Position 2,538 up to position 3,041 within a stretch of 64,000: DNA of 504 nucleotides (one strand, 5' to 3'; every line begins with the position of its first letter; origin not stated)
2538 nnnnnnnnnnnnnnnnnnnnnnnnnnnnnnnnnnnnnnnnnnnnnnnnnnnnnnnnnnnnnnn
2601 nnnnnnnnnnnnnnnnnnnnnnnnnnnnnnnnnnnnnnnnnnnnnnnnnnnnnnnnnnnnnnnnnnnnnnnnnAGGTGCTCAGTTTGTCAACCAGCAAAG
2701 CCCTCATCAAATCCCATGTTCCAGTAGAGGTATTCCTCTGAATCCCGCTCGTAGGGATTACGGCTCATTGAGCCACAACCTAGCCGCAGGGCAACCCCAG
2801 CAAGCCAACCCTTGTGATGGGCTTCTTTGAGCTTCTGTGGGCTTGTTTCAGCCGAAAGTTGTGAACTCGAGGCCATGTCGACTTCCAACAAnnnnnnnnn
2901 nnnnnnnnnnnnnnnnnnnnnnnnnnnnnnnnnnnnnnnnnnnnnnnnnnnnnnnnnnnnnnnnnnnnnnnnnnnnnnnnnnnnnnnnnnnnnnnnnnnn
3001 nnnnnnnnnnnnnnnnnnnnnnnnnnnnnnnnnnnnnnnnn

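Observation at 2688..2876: Small unannotated ORF resembling ribosome modulation factor (RMF)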

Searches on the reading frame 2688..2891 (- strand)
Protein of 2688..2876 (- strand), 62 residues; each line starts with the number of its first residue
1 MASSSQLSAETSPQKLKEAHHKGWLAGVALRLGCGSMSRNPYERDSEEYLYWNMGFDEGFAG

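Call 3: search_protein_families(library=pfam, proteins=[window:2688-2876:-, window:2688-2891:-], max_evalue=10)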
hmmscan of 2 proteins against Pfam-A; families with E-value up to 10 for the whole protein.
window:2688-2876:- (62 aa): 0 families

window:2688-2891:- (67 aa): 0 families

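Call 4: search_protein_families(library=ncbifam, proteins=[window:2688-2876:-], max_evalue=10)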
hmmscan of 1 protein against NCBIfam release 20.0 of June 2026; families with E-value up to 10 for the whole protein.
window:2688-2876:- (62 aa): 1 family
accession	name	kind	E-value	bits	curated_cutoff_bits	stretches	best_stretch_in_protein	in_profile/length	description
NF011162.1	PRK14563.1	equivalog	0.019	14.8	40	1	15-60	5-45/47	ribosome modulation factor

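Call 5: search_protein_families(library=phrogs, proteins=[window:2688-2876:-], max_evalue=10)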
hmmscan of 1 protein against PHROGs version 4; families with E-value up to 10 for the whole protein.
window:2688-2876:- (62 aa): 1 family
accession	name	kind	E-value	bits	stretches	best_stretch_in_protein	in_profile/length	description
phrog_38831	-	unknown function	0.19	13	1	26-60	14-47/63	-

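Call 6: find_homologous_proteins(query=window:2688-2876:-, max_evalue=0.01)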
Query window:2688-2876:- (62 aa): 13 proteins with E <= 0.01 among 14 candidates.
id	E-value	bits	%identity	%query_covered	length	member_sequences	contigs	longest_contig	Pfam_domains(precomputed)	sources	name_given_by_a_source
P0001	2.0e-35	136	100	100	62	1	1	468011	-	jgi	jgi:hypothetical protein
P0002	9.4e-23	97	73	100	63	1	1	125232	-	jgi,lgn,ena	-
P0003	2.7e-21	92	71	100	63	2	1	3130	-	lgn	-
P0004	8.7e-21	90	68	100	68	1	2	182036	-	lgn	-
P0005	2.0e-20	89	68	97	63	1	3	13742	-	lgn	-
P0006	3.5e-20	89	66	100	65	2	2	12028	-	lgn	-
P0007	7.1e-20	88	67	100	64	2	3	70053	-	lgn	-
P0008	1.7e-18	83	66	100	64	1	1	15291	-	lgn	-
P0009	6.6e-18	81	70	85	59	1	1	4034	-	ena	-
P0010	7.5e-17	78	71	79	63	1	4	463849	-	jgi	-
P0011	1.3e-16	77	72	81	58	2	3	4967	-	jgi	jgi:hypothetical protein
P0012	6.2e-15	72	70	76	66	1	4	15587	-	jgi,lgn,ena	-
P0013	1.4e-14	71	57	90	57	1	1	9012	-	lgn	-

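Call 7: search_solved_structures(query=window:2688-2876:-, max_evalue=10, show_alignments=3)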
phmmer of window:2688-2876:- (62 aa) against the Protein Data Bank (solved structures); distinct sequences matched with E-value up to 10: 0.

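Call 9: search_solved_structures(query=A1, max_evalue=10, show_alignments=3)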
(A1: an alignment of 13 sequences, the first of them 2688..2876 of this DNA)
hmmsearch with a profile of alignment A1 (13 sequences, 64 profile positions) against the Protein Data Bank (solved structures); distinct sequences matched with E-value up to 10: 1.
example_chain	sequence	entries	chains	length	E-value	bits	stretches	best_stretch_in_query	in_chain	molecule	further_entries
9q6n_E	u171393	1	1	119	1.2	12.2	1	28-44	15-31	N23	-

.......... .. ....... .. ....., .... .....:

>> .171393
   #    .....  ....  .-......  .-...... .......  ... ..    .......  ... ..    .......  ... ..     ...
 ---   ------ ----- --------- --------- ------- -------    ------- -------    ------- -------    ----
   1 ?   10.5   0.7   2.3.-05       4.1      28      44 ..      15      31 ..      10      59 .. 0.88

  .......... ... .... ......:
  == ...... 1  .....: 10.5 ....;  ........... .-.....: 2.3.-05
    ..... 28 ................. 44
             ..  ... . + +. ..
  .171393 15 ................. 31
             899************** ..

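Call 10: search_protein_families(library=pfam, alignment_id=A1, max_evalue=10)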
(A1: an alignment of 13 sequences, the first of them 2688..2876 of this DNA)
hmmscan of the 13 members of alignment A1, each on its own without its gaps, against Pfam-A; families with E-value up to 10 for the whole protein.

A. member 1, window:2688-2876:- (62 aa): 0 families

B. families by the number of members that match (of 13 scanned): 3 families
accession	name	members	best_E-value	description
PF04957.18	RMF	5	0.013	Ribosome modulation factor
PF06806.18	DUF1233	1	0.13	Putative excisionase (DUF1233)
PF21500.3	HolB_lid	1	1.4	DNA polymerase III subunit delta', AAA+ ATPase lid domain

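Call 11: search_protein_families(library=ncbifam, alignment_id=A1, max_evalue=10)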
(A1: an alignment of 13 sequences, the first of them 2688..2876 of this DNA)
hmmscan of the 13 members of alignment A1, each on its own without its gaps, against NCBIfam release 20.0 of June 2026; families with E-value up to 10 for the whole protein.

A. member 1, window:2688-2876:- (62 aa): 1 family
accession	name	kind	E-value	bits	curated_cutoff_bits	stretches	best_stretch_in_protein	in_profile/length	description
NF011162.1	PRK14563.1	equivalog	0.019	14.8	40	1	15-60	5-45/47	ribosome modulation factor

B. families by the number of members that match (of 13 scanned): 2 families
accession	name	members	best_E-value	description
NF011162.1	PRK14563.1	5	0.0083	ribosome modulation factor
NF041886.1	Rmf_CrpP_fam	1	0.062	Rmf/CrpP family protein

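Call 19: predict_structure(alignment_id=A1)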
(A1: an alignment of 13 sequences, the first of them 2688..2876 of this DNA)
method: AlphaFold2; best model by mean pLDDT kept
length: 62 residues; sequences in the alignment: 13
mean_pLDDT: 83.0   pTM: 0.66
mean pLDDT of the five models: 83.0, 82.2, 81.9, 81.7, 52.8
residues with pLDDT >= 90: 36; 70-90: 14; 50-70: 7; < 50: 5
segments of 3 or more residues with pLDDT < 50: 1-3
pLDDT, mean of each block of 10 residues (from residue 1): 50 86 94 81 91 95 86
secondary structure, 60 per line:
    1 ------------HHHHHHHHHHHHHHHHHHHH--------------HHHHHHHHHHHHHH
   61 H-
elements in order: H13-32 H47-61

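Call 21: find_encoding_contigs(protein=P0010, flank=10000, max_places=3)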
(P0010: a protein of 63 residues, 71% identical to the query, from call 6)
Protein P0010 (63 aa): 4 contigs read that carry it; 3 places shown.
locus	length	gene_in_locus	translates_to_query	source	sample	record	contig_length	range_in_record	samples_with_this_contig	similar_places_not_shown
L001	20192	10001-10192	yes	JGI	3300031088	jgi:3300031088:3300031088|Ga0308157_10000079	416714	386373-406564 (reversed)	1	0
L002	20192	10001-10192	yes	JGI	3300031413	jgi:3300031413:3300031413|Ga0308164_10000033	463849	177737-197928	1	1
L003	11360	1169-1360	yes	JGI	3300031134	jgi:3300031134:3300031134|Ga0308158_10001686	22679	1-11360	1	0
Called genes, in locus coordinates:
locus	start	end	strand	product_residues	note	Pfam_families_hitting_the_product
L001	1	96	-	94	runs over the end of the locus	-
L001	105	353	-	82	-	-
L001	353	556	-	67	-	-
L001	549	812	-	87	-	-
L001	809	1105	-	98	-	-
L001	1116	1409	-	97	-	-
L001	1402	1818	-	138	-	-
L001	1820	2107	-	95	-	-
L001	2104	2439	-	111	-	-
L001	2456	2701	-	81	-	-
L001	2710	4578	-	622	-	PF02518:HATPase_c, PF00204:DNA_gyraseB, PF16898:TOPRIM_C (weak)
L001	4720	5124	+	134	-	-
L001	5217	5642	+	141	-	PF02675:AdoMet_dc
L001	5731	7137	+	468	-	-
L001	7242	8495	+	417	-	PF06689:zf-C4_ClpX, PF01078:Mg_chelatase (faint), PF07724:AAA_2, PF00004:AAA, PF07728:AAA_5 (faint), PF10431:ClpB_D2-small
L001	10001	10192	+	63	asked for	-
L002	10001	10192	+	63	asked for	-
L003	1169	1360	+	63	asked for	-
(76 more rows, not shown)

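Call 22: fold_search(model_id=the predicted structure, library=pdb)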
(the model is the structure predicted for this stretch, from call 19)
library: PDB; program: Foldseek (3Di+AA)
matches with E <= 10: 12; with E <= 0.001: 0
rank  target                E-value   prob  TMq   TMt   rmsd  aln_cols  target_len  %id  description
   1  2jrm_MODEL_1_A        3.1e-01  0.97  0.57  0.58   3.0        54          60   22  Solution NMR structure of ribosome modulation factor VP1593 from Vibrio parahaemolyticus. Northeast Structural (released 2007-07-17)
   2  9iot_y                3.7e-01  0.99  0.61  0.70   3.6        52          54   29  Cryo-EM structure of Escherichia coli hibernating ribosome with RNase I mutant (released 2025-07-30)
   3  6h4n_v                1.0e+00  0.90  0.60  0.67   4.3        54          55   28  Structure of a hibernating 100S ribosome reveals an inactive conformation of the ribosomal protein S1 - 70S Hibernatin (released 2018-09-05)
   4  3aic_E                5.4e+00  0.05  0.27  0.03  11.2        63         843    8  Crystal Structure of Glucansucrase from Streptococcus mutans (released 2011-03-23)
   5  7c4s_B                6.9e+00  0.04  0.26  0.07  10.0        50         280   14  Sphingosine-1-phosphate receptor 3 with a natural ligand. (released 2021-06-09)
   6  5gpn_Al               7.8e+00  0.06  0.36  0.25  11.4        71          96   14  Architecture of mammalian respirasome (released 2017-04-05)
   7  4v1t_B                8.3e+00  0.02  0.21  0.04  12.1        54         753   13  Heterocyclase in complex with substrate and Cofactor (released 2015-01-14)
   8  8b9z_d                8.8e+00  0.06  0.38  0.22  11.5        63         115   14  Drosophila melanogaster complex I in the Active state (Dm1) (released 2023-01-18)
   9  5gup_g                8.8e+00  0.05  0.36  0.20  11.4        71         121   14  Cryo-EM structure of mammalian respiratory supercomplex I1III2IV1 (released 2017-03-29)
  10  7tgh_T7               9.3e+00  0.06  0.39  0.20  11.9        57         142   19  Cryo-EM structure of respiratory super-complex CI+III2 from Tetrahymena thermophila (released 2022-04-06)
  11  9ozc_A                9.9e+00  0.12  0.52  0.03   5.7        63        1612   14  Cryo-EM structure of 1:2:1 ROS1/NEL/NICOL holo-complex, conformation 1. (released 2026-02-25)
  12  9qsx_B                9.9e+00  0.06  0.38  0.10  11.7        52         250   15  Cryo-EM structure of aquaporin 3 at pH 8.0 (released 2026-02-18)

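Call 23: search_protein_representatives(alignment_id=A1)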
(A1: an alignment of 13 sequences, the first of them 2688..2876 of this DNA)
Query: 13 sequences, 64 profile positions. Proteins with E-value up to 0.001 (for the whole library): 16; up to 1e-10: 5; up to 1e-30: 0. The best 16 are listed.
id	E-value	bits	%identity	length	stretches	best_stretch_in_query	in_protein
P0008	5.5e-29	115.8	-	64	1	1-64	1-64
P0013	6.2e-25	102.8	-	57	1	8-64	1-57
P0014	9.4e-24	99.0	-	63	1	1-64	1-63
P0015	1.9e-19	85.2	-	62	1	10-64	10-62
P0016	9.0e-16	73.5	-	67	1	3-60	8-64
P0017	9.5e-10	54.2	-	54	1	15-63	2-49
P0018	8.0e-09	51.2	-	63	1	13-60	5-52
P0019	4.4e-07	45.6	-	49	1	19-62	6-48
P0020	2.5e-06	43.2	-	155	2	11-61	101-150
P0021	4.7e-06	42.3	-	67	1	14-61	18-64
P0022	2.0e-05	40.3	-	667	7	16-54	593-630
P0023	8.1e-05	38.4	-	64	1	13-61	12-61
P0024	8.3e-05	38.3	-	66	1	6-64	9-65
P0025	3.0e-04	36.5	-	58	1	17-62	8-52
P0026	5.2e-04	35.8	-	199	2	41-63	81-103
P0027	7.5e-04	35.3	-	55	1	16-59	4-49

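Call 25: search_protein_families(library=ncbifam, proteins=[P0017, P0018, P0019, P0020, P0021, P0022, P0023, P0024, P0025, P0027], max_evalue=1)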
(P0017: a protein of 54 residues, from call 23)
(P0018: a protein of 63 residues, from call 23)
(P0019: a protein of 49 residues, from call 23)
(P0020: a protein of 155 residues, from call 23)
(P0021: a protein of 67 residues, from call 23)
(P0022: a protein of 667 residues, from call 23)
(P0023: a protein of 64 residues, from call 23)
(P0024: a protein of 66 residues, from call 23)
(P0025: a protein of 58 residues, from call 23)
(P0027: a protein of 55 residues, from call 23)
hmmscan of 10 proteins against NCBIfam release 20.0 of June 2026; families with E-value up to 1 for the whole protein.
P0017 (54 aa): 0 families

P0018 (63 aa): 0 families

P0019 (49 aa): 0 families

P0020 (155 aa): 2 families
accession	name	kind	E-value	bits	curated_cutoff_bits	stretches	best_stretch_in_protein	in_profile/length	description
NF011162.1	PRK14563.1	equivalog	0.0011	18.8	40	1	62-92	16-46/47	ribosome modulation factor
NF041887.1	Rmf_like_phage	equivalog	0.12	11.8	40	1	107-149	1-40/43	Rmf/CrpP fold protein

P0021 (67 aa): 1 family
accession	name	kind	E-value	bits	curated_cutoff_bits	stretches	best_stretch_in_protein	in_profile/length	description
TIGR00278.2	TIGR00278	equivalog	0.19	11.6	40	1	15-43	27-54/64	membrane protein insertion efficiency factor YidD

P0022 (667 aa): 3 families
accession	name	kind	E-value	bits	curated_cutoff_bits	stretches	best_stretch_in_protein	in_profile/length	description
NF012169.0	qepA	equivalog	0.0077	14.9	1075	0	234-260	250-276/511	fluoroquinolone efflux MFS transporter QepA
NF009922.0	PRK13383.1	equivalog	0.026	13.1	987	0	75-114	263-303/528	acyl-CoA synthetase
TIGR02092.1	glgD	equivalog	0.071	12.1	236.6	0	90-119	3-32/370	glucose-1-phosphate adenylyltransferase subunit GlgD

P0023 (64 aa): 0 families

P0024 (66 aa): 1 family
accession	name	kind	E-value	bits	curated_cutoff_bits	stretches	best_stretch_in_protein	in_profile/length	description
NF004266.1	PRK05687.1-1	equivalog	0.12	11.8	260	1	9-41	52-84/230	flagellar assembly protein FliH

P0025 (58 aa): 2 families
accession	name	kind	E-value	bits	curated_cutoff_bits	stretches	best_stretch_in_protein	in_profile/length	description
NF041304.3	AvrBs2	equivalog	0.078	10.8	1000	1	14-54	512-551/716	type III secretion system effector avirulence protein AvrBs2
NF011588.0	PRK15012.1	equivalog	0.17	10.7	488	1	18-50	345-376/431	isochorismate synthase MenF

P0027 (55 aa): 2 families
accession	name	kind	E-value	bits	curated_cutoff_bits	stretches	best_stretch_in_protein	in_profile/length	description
NF011162.1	PRK14563.1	equivalog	0.0041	17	40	1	6-47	6-44/47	ribosome modulation factor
NF049856.1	Alvin2107_sulfur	equivalog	0.0059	16.9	60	1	7-24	38-55/59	Alvin_2107 family globule sulfur oxidation protein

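Call 26: search_protein_families(library=pfam, proteins=[P0017, P0018, P0019, P0020, P0021, P0022, P0023, P0024, P0025, P0027], max_evalue=1)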
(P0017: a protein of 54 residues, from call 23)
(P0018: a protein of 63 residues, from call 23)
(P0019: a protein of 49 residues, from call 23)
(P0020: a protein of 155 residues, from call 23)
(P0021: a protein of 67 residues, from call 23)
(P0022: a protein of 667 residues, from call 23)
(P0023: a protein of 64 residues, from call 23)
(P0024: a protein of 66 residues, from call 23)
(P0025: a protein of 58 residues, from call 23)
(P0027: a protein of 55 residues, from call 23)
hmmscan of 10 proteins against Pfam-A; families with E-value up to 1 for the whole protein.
P0017 (54 aa): 2 families
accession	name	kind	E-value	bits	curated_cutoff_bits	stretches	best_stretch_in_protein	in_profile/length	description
PF04957.18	RMF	-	0.0081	16.6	27.9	1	5-48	9-49/53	Ribosome modulation factor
PF17449.7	YrzK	-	0.098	13.4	27.8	1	10-28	28-46/54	Uncharacterized YrzK-like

P0018 (63 aa): 1 family
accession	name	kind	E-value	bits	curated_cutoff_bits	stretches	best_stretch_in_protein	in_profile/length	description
PF04957.18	RMF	-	0.032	14.7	27.9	1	8-54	7-49/53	Ribosome modulation factor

P0019 (49 aa): 0 families

P0020 (155 aa): 3 families
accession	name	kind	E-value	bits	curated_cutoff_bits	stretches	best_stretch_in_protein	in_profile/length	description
PF04957.18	RMF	-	2.9e-06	27.7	27.9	2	120-151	18-49/53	Ribosome modulation factor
PF05556.16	Calsarcin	-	0.032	14.3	24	1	21-108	87-164/255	Calcineurin-binding protein (Calsarcin)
PF19654.4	DUF6157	-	0.16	12.4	27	1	96-138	12-52/136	Family of unknown function (DUF6157)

P0021 (67 aa): 0 families

P0022 (667 aa): 2 families
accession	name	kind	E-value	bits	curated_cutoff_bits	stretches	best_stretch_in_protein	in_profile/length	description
PF16250.10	DUF4907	-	0.025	14.8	25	0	417-433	9-25/67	Domain of unknown function (DUF4907)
PF17403.7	Nrap_D2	-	0.064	13.5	33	0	554-606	26-78/151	Nrap protein PAP/OAS-like domain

P0023 (64 aa): 1 family
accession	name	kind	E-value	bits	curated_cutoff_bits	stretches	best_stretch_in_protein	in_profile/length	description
PF04957.18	RMF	-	0.12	12.9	27.9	1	18-59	10-47/53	Ribosome modulation factor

P0024 (66 aa): 2 families
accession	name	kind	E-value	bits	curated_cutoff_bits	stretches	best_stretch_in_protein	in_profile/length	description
PF20647.2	DUF6808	-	0.01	16.3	24.4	1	17-55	48-86/86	Domain of unknown function (DUF6808)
PF04957.18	RMF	-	0.53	10.8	27.9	0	21-56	7-42/53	Ribosome modulation factor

P0025 (58 aa): 1 family
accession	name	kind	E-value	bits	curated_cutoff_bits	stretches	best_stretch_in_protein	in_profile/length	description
PF21079.2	GDH_HM2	-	0.19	12.1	21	1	43-55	21-33/45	Glutamate dehydrogenase, helical motif 2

P0027 (55 aa): 3 families
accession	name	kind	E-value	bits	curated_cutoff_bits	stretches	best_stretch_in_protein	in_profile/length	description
PF04957.18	RMF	-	0.0025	18.3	27.9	1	4-43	7-43/53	Ribosome modulation factor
PF24313.1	Paratox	-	0.11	12.6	27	1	1-15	2-16/59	Paratox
PF14192.12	DUF4314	-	0.26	11.7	27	0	4-51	6-58/69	Domain of unknown function (DUF4314)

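Call 33: search_dna_similar(query=window:2688-2876:-, collection=phages, mode=protein, max_evalue=10, max_rows=20)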
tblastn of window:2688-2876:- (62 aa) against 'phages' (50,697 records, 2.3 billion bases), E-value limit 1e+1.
Records with a match: 22; places in all: 22; records where one place covers at least 80% of the query: 0.
Best place of each record, by identity: <60% 22.
By first word of the organism name: Clostridium 12; Serratia 4; Agrobacterium 3; Bacteriophage 2; Mycobacterium 1.
By host as written in the record: Clostridium perfringens 10; Serratia marcescens 4; - 2; Agrobacterium sp. H13-3 2; Clostridium perfringens ATCC 13124 2; Rhizogenic Agrobacterium biovar 1 ST15.13/040 1; Mycobacterium smegmatis mc2 155 1.
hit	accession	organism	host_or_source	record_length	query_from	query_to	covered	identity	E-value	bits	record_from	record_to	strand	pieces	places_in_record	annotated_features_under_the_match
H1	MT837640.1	Bacteriophage sp.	human fecal samples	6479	2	46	73%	35.6%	5e+0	30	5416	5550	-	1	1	record has no annotation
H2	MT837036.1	Bacteriophage sp.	human fecal samples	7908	3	44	68%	36.0%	1e+1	29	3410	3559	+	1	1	record has no annotation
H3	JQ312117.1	Agrobacterium phage 7-7-1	Agrobacterium sp. H13-3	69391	28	59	52%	46.9%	7e+0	29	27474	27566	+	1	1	hypothetical protein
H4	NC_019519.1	Agrobacterium phage 7-7-1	Agrobacterium sp. H13-3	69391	28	59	52%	46.9%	7e+0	29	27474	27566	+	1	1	hypothetical protein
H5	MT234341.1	Agrobacterium phage OLIVR4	Rhizogenic Agrobacterium biovar 1 ...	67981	28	59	52%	43.8%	7e+0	29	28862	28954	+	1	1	ribosome modulation factor domain protein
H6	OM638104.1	Clostridium phage LPCPA6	Clostridium perfringens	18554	21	62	68%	33.3%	2e+0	30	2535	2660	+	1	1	hypothetical protein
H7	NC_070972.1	Clostridium phage LPCPA6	Clostridium perfringens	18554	21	62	68%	33.3%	2e+0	30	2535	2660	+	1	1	virion structural protein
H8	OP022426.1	Clostridium phage vB_CpeP_PM11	Clostridium perfringens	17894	28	62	56%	37.1%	2e+0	31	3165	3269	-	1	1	hypothetical protein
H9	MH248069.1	Clostridium phage CPS2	Clostridium perfringens ATCC 13124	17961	28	62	56%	37.1%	4e+0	30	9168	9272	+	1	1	virion structure protein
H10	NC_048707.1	Clostridium phage CPS2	Clostridium perfringens ATCC 13124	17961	28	62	56%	37.1%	4e+0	30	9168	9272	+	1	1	virion structural protein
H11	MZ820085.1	Mycobacterium phage ScoobyDoobyDoo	Mycobacterium smegmatis mc2 155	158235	3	27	40%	52.0%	5e+0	30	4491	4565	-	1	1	14: hypothetical protein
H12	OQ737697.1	Clostridium phage cpp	Clostridium perfringens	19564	28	62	56%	34.3%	6e+0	30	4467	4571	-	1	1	hypothetical protein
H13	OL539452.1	Serratia phage vB_SmaS_Opt-155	Serratia marcescens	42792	35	59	40%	48.0%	9e-1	32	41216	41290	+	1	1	hypothetical protein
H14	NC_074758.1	Serratia phage vB_SmaS_Opt-155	Serratia marcescens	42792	35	59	40%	48.0%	9e-1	32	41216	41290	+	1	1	hypothetical protein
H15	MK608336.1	Serratia phage Serbin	Serratia marcescens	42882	35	59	40%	48.0%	1e+0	32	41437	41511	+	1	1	hypothetical protein (x2) | ribosome_binding_site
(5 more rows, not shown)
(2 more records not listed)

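Call 37: search_dna_similar(query=window:2688-2876:-, collection=plasmids, mode=protein, max_evalue=10, max_rows=30)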
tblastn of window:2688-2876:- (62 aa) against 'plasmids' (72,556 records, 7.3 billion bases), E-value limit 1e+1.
Records with a match: 13; places in all: 13; records where one place covers at least 80% of the query: 0.
Best place of each record, by identity: <60% 13.
By first word of the organism name: Pseudomonas 8; Streptomyces 5.
By predicted mobility (MOB-suite, as given by PLSDB): non-mobilizable 13.
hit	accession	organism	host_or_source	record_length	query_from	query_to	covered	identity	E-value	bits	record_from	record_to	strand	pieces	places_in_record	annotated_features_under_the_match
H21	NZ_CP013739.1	Streptomyces globisporus C-1027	soil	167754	7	43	60%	43.2%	4e+0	31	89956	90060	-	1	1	helix-turn-helix domain-containing protein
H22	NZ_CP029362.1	Streptomyces globisporus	tomato,cultured microbe,flower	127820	7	43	60%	43.2%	4e+0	31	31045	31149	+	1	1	helix-turn-helix domain-containing protein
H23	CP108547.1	Streptomyces globisporus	-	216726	7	43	60%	43.2%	4e+0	31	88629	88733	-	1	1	helix-turn-helix transcriptional regulator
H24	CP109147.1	Streptomyces globisporus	-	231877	7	43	60%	43.2%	4e+0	31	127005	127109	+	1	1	helix-turn-helix transcriptional regulator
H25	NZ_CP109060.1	Streptomyces globisporus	-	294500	7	43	60%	43.2%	4e+0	31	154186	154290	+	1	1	helix-turn-helix domain-containing protein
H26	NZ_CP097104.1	Pseudomonas sp. NY11382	Homo sapiens,Airway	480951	24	60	60%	37.8%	6e-1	34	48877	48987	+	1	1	hypothetical protein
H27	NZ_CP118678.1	Pseudomonas juntendi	chicken,feces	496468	24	60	60%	37.8%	6e-1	34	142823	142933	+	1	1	hypothetical protein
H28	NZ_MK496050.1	Pseudomonas sp.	-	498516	24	60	60%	37.8%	6e-1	34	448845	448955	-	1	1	hypothetical protein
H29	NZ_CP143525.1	Pseudomonas putida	culture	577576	24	60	60%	37.8%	6e-1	34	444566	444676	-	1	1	hypothetical protein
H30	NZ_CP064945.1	Pseudomonas fulva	Homo sapiens,bile specimen,bile ...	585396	24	60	60%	37.8%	6e-1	34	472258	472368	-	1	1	hypothetical protein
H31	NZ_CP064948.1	Pseudomonas fulva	Homo sapiens,pleural fluid,pleural ...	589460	24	60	60%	37.8%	6e-1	34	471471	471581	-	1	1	hypothetical protein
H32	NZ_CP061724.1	Pseudomonas putida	a feces sample of migratory birds origin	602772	24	60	60%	37.8%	6e-1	34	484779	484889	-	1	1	hypothetical protein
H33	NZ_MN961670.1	Pseudomonas putida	Homo sapiens,urine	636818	24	60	60%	37.8%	6e-1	34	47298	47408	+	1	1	hypothetical protein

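Call 39: find_encoding_contigs(protein=P0004, flank=8000, max_places=1)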
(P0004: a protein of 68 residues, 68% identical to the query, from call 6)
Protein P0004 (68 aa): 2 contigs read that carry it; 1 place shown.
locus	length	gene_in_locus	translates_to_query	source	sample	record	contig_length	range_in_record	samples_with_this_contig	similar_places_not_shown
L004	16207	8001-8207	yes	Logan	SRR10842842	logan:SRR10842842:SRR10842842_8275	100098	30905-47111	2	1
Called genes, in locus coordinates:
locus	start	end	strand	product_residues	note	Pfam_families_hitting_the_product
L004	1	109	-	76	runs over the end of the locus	-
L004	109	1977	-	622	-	PF02518:HATPase_c, PF00204:DNA_gyraseB, PF01751:Toprim (faint), PF16898:TOPRIM_C (weak)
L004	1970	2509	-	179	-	PF22945:LEM-3_GIY-YIG (faint)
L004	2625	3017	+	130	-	-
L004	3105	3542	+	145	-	PF02675:AdoMet_dc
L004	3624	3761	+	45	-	-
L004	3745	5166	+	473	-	-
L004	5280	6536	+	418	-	PF06689:zf-C4_ClpX, PF01078:Mg_chelatase (faint), PF07724:AAA_2, PF00004:AAA, PF07728:AAA_5 (faint), PF10431:ClpB_D2-small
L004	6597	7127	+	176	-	PF05198:IF3_N, PF00707:IF3_C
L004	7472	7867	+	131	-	-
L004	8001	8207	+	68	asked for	-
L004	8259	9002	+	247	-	-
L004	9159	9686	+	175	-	-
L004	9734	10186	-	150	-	-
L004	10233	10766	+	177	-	-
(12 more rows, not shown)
